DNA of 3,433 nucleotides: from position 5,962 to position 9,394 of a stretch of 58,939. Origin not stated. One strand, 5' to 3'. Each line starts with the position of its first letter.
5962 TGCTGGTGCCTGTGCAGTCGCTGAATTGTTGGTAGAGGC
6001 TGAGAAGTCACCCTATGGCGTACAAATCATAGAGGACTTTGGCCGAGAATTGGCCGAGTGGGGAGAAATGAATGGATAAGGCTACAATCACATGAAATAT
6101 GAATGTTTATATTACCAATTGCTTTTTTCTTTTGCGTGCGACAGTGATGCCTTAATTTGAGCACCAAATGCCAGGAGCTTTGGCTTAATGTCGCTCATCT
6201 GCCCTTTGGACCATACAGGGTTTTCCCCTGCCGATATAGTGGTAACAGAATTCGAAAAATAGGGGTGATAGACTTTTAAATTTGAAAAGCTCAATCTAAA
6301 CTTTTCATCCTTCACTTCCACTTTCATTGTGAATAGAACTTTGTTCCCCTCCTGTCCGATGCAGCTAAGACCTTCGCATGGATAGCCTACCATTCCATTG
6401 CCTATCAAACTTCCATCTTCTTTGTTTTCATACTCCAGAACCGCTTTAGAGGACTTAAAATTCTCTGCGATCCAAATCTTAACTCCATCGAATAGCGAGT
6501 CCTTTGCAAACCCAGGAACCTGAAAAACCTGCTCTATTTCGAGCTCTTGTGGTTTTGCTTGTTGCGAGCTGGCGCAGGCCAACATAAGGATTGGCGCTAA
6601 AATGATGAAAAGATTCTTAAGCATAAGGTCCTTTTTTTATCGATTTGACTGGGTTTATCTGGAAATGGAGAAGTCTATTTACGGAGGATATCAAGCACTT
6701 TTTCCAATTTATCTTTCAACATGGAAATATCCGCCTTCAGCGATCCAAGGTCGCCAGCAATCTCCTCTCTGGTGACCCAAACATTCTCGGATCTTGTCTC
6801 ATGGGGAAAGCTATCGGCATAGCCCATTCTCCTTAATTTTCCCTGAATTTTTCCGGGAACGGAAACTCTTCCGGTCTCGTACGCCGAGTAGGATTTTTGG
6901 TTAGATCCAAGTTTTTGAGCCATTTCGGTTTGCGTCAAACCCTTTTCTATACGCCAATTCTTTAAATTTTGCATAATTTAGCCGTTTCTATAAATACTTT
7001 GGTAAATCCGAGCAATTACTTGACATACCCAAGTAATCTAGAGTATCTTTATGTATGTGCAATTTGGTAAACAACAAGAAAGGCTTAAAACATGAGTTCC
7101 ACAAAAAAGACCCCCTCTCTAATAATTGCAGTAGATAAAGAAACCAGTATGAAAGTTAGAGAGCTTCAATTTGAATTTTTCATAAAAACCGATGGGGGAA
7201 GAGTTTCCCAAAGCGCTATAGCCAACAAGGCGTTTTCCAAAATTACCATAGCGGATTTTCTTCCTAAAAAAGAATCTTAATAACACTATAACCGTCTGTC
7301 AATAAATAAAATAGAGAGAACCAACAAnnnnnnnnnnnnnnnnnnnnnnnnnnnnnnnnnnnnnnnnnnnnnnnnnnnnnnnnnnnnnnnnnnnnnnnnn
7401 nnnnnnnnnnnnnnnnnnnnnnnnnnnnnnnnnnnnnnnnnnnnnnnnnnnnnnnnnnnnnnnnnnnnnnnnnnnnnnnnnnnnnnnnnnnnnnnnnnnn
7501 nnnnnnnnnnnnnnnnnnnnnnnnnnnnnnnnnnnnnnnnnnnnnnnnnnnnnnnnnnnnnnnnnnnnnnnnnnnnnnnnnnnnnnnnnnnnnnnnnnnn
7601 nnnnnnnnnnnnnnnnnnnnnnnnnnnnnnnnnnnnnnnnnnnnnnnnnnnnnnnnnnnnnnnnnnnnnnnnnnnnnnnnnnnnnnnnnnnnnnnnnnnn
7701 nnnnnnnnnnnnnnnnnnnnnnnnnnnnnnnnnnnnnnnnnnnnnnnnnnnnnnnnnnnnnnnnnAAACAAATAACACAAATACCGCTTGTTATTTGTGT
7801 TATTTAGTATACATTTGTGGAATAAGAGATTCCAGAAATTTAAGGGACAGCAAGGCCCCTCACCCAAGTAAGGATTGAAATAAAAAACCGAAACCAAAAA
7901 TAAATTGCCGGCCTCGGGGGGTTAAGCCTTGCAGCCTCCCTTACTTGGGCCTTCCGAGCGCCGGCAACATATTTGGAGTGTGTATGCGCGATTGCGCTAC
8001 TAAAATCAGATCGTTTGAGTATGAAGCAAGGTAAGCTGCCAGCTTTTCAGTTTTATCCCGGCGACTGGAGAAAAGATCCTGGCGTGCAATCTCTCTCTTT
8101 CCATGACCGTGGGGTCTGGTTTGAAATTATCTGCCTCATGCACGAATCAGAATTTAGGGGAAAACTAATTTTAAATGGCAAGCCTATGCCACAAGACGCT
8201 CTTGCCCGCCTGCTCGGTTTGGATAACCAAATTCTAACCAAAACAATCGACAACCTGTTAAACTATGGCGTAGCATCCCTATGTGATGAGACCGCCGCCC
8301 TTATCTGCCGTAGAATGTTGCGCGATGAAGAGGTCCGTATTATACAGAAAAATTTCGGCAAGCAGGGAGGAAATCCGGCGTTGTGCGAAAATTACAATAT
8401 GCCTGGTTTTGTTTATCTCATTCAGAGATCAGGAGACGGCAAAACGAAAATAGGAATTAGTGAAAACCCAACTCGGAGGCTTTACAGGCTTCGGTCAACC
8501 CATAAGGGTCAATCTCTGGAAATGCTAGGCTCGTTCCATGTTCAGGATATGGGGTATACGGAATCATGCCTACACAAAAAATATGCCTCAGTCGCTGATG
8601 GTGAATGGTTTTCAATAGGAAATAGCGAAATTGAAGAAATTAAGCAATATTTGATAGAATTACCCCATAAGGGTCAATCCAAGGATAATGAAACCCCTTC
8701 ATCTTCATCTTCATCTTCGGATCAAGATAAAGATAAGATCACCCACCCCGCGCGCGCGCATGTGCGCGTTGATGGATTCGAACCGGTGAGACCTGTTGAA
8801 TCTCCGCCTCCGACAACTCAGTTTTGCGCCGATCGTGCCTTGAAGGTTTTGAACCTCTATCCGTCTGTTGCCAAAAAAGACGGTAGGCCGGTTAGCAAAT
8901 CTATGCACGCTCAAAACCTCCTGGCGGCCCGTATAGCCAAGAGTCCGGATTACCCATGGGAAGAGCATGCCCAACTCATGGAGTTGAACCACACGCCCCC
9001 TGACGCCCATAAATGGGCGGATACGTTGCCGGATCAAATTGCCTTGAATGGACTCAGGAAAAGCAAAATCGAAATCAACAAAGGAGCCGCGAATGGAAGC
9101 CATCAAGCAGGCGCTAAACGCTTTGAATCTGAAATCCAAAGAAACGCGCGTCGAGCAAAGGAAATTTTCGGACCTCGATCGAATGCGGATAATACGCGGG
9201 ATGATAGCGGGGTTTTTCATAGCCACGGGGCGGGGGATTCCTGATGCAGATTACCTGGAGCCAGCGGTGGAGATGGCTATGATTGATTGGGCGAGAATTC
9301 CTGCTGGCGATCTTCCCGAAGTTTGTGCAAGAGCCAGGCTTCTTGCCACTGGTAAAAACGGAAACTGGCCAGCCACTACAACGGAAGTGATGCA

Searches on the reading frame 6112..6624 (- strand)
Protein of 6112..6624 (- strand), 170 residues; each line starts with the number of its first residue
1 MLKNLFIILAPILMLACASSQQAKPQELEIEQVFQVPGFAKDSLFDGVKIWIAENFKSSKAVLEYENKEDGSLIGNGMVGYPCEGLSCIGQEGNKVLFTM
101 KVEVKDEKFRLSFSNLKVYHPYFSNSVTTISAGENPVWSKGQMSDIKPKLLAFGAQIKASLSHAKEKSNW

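Call 58: search_protein_families(library=pfam, proteins=[window:6112-6624:-], max_evalue=0.001)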
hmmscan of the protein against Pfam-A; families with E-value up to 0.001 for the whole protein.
window:6112-6624:- (170 aa): 1 family
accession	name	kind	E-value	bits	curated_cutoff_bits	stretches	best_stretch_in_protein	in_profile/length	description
PF14730.11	DUF4468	-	1.7e-16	60.8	22.6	1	32-118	3-90/92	Domain of unknown function (DUF4468) with TBP-like fold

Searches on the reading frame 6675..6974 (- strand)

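Call 58: search_protein_families(library=pfam, proteins=[window:6675-6974:-], max_evalue=0.001)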
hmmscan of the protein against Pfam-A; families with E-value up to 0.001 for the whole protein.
window:6675-6974:- (99 aa): 3 families
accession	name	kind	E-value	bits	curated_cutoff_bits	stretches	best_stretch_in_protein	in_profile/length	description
PF12844.13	HTH_19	-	1.3e-08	35.1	30.2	1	2-41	2-40/64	Helix-turn-helix domain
PF01381.28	HTH_3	-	2e-08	34.6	23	1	4-38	1-35/55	Helix-turn-helix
PF13560.12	HTH_31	-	5.9e-07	30.1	27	1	4-40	6-42/64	Helix-turn-helix domain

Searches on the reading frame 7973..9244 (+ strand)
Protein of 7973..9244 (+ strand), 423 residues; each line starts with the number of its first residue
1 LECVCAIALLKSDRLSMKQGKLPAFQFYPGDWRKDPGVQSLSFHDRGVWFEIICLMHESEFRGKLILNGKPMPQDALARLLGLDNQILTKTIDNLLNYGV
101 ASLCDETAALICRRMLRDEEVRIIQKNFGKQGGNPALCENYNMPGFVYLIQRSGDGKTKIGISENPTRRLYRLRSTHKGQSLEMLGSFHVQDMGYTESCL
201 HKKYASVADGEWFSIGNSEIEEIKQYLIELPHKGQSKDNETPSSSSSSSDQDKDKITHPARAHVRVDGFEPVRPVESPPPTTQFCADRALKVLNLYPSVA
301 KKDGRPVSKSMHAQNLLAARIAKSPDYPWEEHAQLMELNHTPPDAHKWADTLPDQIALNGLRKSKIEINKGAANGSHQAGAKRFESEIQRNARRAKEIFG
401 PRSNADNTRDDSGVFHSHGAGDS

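Call 30: search_protein_families(library=phrogs, proteins=[window:7973-9244:+], max_evalue=0.001)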
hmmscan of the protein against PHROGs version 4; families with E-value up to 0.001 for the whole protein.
window:7973-9244:+ (423 aa): 6 families
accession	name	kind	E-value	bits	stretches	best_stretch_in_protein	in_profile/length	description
phrog_8130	-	unknown function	1.8e-13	51.3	1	142-302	175-329/434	-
phrog_4284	-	unknown function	1.4e-12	48.7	1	142-225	82-163/171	-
phrog_5032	-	unknown function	9e-10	39.5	1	144-240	77-173/178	-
phrog_681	-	DNA, RNA and nucleotide metabolism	1.4e-06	28.2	1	138-219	428-528/576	endonuclease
phrog_33921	-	unknown function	0.00012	23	1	147-223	70-142/160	-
phrog_18411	-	DNA, RNA and nucleotide metabolism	0.00023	21.8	1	145-218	5-78/236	homing endonuclease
